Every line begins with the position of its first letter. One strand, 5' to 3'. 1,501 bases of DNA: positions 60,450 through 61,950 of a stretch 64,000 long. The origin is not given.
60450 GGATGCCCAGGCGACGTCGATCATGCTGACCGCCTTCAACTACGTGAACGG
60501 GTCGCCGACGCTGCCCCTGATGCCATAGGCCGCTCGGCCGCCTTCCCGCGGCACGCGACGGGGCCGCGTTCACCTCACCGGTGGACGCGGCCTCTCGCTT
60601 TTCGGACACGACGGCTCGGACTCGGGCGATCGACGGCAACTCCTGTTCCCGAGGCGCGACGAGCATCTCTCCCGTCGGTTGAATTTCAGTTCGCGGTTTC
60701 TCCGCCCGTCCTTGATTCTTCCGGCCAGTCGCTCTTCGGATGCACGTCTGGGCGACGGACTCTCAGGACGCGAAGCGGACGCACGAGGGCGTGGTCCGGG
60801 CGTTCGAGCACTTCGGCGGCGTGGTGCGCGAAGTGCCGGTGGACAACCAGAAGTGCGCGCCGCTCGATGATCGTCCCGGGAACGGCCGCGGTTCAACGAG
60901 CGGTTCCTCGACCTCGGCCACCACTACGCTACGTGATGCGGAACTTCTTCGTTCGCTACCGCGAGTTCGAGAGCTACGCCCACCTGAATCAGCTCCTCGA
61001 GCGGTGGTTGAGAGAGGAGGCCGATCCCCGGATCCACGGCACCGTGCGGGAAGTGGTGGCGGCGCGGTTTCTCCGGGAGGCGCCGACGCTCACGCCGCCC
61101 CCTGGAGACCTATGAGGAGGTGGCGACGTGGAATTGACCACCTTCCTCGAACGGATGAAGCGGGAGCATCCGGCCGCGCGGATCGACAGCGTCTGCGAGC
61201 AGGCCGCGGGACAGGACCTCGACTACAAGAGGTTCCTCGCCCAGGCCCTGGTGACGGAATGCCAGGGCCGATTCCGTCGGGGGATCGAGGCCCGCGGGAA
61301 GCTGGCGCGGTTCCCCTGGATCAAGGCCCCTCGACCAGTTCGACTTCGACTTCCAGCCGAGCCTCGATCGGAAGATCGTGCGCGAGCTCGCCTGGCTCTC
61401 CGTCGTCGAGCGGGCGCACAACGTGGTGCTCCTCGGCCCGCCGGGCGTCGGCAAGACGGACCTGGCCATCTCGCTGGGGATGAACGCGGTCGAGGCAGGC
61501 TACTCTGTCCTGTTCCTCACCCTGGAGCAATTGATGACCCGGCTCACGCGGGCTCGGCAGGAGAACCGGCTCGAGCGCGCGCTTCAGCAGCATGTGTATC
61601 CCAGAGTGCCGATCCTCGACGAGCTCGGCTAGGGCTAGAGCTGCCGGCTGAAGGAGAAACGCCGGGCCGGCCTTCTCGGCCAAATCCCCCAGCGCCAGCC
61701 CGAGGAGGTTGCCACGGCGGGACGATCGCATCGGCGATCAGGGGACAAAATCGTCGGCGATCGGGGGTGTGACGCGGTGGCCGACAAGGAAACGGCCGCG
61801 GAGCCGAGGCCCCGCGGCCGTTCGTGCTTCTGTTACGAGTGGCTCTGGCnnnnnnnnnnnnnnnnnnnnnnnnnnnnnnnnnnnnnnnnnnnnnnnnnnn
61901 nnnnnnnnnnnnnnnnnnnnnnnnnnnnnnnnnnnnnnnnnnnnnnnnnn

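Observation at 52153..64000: Accessory island: two T9SS-type CTD cargo proteins, paralogous repeat lipoproteins and an IS21 remnant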

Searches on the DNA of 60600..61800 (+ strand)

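Call 111: search_dna_similar(query=window:60600-61800:+, collection=plasmids, mode=distant, max_rows=8)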
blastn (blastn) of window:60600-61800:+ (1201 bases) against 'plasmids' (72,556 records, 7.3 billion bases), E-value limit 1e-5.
Records with a match: 1721; places in all: 1981; records where one place covers at least 80% of the query: 0.
Best place of each record, by identity: 80-90% 717; 60-80% 1004.
By first word of the organism name: Klebsiella 707; Escherichia 588; Enterobacter 99; Yersinia 76; Salmonella 62; Citrobacter 45; Shigella 39; Ralstonia 16; Edwardsiella 11; Bradyrhizobium 10; and 38 more.
By predicted mobility (MOB-suite, as given by PLSDB): conjugative 1301; non-mobilizable 216; mobilizable 204.
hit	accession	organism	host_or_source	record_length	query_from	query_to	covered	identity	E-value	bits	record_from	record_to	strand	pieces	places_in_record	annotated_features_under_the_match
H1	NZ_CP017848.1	Escherichia coli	Homo sapiens,faeces,feces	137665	343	1032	35%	70.8%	2e-28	197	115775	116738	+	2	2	istB: IS21-like element helper ATPase IstB | istA: IS21-like element ISEc62 family transposase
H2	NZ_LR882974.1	Escherichia coli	-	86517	343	1032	35%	70.8%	2e-28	197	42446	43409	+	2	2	istB: IS21-like element helper ATPase IstB | istA: IS21-like element ISEc62 family transposase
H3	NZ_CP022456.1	Shigella sonnei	Homo sapiens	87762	343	1032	35%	70.5%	1e-26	193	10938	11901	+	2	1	istB: IS21-like element helper ATPase IstB | istA: IS21-like element ISEc62 family transposase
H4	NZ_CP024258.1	Escherichia coli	-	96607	343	1032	35%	70.5%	1e-26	193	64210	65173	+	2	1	istB: IS21-like element helper ATPase IstB | istA: IS21-like element ISEc62 family transposase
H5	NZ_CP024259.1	Escherichia coli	-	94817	343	1032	35%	70.5%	1e-26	193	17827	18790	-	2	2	istB: IS21-like element helper ATPase IstB | istA: IS21-like element ISEc62 family transposase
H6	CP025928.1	Escherichia coli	Homo sapiens,stool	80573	343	1032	35%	70.5%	1e-26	193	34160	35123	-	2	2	none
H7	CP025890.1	Escherichia coli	Homo sapiens,stool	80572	343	1032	35%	70.5%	1e-26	193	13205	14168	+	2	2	none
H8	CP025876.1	Escherichia coli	Homo sapiens,stool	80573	343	1032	35%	70.5%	1e-26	193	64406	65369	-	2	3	none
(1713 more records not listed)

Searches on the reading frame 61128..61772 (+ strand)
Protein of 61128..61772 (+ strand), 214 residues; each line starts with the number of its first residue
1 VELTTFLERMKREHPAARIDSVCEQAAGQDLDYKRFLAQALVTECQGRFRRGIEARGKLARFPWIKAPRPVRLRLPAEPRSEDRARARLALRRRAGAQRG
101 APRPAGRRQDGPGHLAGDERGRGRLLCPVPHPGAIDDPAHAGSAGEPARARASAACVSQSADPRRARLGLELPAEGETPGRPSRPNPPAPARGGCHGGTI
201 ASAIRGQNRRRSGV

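Call 4: search_protein_families(library=pfam, proteins=[window:61128-61772:+], max_evalue=0.1)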
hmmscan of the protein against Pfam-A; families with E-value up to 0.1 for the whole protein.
window:61128-61772:+ (214 aa): 0 families

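Call 5: search_protein_families(library=ncbifam, proteins=[window:61128-61772:+], max_evalue=0.1)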
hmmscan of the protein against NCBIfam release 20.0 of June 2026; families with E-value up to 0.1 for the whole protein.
window:61128-61772:+ (214 aa): 3 families
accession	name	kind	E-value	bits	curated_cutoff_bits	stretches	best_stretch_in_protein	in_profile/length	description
NF038214.1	IS21_help_AAA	equivalog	0.00032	20.4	200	1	8-69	2-63/232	IS21-like element helper ATPase IstB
NF006616.1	PRK09183.1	subfamily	0.0014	18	300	1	5-67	9-71/253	IS21-like element helper ATPase IstB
NF005098.0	PRK06526.1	subfamily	0.034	13.6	296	1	14-67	27-80/266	transposase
